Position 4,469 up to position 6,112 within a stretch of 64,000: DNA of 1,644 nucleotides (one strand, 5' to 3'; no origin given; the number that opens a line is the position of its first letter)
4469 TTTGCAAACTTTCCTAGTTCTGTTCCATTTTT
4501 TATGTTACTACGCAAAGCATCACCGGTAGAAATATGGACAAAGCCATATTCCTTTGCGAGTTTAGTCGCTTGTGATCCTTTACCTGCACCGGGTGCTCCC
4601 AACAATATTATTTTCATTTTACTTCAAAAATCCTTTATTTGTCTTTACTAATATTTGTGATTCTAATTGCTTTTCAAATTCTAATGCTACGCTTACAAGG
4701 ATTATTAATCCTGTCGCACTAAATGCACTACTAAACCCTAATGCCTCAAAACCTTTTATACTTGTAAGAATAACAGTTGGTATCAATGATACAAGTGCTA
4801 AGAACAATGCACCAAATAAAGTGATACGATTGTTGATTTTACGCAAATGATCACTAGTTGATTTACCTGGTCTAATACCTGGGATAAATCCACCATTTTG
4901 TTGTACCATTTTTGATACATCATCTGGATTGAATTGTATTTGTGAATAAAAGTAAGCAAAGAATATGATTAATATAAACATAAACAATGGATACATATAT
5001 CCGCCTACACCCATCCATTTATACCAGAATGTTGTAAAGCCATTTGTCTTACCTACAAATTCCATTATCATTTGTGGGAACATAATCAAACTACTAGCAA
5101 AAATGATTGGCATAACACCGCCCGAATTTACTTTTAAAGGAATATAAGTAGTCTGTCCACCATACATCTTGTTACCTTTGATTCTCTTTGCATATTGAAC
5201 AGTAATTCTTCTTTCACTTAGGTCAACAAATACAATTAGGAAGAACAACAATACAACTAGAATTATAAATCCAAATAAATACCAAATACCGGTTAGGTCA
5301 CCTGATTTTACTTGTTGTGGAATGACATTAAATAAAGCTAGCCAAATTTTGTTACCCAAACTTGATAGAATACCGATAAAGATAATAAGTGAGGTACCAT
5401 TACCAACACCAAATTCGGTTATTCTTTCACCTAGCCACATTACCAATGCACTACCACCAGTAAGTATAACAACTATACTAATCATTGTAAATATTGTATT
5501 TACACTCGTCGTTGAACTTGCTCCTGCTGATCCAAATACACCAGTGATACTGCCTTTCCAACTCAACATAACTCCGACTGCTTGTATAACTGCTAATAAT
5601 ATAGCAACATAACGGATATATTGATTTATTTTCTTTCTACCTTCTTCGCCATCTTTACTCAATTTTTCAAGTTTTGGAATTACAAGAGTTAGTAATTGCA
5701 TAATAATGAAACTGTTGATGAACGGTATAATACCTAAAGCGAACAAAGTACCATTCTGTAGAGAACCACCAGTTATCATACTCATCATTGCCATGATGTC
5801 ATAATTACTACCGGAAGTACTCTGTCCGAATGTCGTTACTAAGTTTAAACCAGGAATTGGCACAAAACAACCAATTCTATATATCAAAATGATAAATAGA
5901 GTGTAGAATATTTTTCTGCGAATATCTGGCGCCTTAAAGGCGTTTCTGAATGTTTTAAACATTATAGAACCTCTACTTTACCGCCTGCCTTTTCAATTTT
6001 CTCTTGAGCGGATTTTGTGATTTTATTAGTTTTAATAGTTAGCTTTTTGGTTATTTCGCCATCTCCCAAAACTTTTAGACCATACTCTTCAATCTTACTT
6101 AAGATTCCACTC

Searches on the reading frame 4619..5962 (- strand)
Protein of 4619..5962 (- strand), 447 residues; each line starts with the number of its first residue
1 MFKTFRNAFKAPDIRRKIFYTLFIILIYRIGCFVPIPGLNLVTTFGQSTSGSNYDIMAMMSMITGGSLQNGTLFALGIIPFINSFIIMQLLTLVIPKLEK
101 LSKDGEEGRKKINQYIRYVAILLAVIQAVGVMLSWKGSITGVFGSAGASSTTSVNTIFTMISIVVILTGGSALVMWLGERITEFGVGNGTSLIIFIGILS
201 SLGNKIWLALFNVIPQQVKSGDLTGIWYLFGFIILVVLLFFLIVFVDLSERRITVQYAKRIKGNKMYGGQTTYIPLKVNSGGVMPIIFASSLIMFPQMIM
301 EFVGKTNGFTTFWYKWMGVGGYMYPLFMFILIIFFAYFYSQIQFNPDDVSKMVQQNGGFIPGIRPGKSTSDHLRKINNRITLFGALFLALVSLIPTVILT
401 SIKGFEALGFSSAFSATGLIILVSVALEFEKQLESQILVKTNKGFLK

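Call 71: search_protein_families(library=pfam, proteins=[window:4619-5962:-], max_evalue=0.00001)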
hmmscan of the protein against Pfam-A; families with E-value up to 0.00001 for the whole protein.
window:4619-5962:- (447 aa): 1 family
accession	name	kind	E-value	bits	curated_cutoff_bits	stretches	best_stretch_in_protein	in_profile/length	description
PF00344.25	SecY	-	7.8e-103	344.5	32.2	1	72-429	1-305/306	SecY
